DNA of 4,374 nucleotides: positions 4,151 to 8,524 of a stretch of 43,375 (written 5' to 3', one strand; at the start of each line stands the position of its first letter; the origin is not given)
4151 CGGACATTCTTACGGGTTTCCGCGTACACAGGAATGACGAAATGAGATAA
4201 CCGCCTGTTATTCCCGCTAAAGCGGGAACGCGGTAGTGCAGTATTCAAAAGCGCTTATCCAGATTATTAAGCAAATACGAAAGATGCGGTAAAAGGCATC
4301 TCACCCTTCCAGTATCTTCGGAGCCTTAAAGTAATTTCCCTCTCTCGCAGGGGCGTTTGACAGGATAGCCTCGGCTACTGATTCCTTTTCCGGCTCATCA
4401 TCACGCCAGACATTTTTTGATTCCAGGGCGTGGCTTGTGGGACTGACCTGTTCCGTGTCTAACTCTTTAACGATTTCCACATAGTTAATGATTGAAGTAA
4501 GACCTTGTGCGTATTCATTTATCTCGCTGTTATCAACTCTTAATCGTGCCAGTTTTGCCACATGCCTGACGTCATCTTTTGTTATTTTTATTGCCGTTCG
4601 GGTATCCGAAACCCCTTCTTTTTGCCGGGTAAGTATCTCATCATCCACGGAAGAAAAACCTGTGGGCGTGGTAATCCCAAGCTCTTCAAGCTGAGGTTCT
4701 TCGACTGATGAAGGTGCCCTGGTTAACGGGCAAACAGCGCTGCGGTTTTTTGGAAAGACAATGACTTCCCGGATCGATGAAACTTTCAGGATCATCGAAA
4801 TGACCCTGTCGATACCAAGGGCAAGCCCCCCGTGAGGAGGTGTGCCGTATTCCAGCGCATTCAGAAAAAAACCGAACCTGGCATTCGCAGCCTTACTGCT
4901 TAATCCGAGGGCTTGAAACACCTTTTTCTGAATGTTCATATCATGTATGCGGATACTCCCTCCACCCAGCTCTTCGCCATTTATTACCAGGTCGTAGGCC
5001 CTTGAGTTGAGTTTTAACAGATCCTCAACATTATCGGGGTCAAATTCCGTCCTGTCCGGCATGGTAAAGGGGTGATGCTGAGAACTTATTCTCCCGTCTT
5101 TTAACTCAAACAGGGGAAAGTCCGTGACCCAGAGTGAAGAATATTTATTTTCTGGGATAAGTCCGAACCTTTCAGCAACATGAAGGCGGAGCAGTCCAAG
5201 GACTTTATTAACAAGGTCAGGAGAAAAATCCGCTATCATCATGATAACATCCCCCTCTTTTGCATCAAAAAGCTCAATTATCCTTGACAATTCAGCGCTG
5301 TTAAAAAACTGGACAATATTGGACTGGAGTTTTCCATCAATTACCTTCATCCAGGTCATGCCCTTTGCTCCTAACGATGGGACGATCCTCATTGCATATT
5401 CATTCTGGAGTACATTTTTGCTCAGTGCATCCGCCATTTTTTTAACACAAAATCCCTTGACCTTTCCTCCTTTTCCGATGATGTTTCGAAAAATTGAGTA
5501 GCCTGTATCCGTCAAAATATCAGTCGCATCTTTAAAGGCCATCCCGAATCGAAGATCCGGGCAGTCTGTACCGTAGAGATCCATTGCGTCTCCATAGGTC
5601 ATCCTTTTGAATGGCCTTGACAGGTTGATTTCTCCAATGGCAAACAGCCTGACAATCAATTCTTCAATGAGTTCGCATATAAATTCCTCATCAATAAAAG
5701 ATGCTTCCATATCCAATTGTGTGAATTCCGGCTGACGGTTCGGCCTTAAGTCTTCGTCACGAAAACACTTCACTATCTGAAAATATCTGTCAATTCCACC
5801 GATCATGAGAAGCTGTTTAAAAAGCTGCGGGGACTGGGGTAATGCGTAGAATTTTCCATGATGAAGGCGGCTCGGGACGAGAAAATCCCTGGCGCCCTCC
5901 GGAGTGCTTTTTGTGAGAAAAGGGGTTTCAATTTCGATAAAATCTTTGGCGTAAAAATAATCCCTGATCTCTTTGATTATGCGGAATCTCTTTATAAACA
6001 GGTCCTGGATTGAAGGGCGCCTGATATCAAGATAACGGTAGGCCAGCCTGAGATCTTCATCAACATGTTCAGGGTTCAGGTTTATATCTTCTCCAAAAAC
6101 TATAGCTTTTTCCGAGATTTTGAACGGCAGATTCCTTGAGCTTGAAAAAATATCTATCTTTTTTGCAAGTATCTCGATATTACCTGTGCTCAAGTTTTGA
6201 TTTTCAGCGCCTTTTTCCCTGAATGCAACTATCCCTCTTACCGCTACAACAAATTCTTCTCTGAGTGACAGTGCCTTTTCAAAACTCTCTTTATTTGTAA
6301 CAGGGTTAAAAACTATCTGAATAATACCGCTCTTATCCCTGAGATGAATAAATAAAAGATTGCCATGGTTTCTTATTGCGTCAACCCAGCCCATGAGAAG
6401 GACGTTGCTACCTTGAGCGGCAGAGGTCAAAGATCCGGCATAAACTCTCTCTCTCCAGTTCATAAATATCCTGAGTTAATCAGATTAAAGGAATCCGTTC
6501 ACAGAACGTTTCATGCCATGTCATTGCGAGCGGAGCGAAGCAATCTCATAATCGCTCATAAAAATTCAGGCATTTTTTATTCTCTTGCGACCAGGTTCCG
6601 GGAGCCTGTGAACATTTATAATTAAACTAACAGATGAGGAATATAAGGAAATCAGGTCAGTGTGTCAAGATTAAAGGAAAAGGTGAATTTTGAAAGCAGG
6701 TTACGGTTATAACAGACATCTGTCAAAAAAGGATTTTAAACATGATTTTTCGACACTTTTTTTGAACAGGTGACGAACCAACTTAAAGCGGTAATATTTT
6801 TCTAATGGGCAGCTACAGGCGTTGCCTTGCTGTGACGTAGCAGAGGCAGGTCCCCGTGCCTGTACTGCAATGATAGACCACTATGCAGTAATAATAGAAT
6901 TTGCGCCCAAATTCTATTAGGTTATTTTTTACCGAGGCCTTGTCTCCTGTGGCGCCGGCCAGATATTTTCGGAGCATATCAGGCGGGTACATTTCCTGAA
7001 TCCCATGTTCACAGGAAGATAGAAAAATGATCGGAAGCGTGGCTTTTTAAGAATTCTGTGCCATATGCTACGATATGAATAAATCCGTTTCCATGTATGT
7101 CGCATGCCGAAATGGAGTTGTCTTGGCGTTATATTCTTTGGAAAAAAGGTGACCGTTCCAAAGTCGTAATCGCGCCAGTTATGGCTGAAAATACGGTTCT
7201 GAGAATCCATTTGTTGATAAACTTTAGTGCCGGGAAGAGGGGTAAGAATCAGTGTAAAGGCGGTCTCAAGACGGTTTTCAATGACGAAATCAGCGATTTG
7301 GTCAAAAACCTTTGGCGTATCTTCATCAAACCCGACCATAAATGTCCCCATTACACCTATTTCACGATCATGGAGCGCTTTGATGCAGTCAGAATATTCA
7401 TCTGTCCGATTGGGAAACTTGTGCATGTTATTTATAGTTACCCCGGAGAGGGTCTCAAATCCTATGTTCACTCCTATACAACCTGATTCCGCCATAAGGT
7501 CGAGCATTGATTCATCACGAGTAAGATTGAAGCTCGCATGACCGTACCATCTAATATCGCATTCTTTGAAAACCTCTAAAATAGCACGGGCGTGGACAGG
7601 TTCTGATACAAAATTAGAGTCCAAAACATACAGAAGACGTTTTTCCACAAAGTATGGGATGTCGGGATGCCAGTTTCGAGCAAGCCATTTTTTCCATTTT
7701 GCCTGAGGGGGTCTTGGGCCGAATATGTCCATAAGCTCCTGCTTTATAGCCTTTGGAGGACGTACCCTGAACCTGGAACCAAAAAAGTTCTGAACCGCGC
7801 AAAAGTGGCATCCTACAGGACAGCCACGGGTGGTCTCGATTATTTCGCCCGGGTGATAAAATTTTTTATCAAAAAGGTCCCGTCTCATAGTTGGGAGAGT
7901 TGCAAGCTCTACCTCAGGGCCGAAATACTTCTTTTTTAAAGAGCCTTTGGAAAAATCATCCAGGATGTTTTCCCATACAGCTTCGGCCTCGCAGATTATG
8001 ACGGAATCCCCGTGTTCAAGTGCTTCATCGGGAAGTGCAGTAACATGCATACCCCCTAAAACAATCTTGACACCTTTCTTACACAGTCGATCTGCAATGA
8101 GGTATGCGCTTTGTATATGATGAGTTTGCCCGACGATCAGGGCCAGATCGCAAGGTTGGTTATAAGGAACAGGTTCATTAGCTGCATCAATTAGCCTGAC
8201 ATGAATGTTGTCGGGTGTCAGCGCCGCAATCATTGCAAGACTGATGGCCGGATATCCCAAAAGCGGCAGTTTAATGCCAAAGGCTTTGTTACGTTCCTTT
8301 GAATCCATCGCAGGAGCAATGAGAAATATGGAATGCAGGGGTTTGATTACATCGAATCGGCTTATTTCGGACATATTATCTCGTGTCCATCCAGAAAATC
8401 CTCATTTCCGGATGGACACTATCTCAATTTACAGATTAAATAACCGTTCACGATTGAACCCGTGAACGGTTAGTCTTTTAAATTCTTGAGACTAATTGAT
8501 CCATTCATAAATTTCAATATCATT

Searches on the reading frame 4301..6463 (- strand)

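Call 27: search_protein_families(library=pfam, proteins=[window:4301-6463:-], max_evalue=0.00001)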
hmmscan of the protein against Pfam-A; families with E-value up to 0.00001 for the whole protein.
window:4301-6463:- (720 aa): 4 families
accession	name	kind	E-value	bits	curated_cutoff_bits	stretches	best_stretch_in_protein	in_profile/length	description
PF00152.25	tRNA-synt_2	-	3.4e-115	384.8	25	1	135-574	1-308/308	tRNA synthetases class II (D, K and N)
PF02686.20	GatC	-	5.4e-19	68.6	23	1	644-713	2-65/66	Glu-tRNAGln amidotransferase C subunit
PF02938.19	GAD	-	3.3e-18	66.1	23.4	1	325-421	1-94/95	GAD domain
PF01336.31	tRNA_anti-codon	-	2.4e-16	59.8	27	1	21-104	1-73/75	OB-fold nucleic acid binding domain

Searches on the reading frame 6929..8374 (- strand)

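Call 27: search_protein_families(library=pfam, proteins=[window:6929-8374:-], max_evalue=0.00001)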
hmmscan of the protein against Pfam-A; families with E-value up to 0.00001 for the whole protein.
window:6929-8374:- (481 aa): 2 families
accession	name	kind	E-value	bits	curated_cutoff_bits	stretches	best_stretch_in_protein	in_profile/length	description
PF04055.27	Radical_SAM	-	1.2e-13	52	29.5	1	279-364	81-166/166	Radical SAM superfamily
PF02310.24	B12-binding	-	1.9e-06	28.2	32.1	1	44-136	15-119/121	B12 binding domain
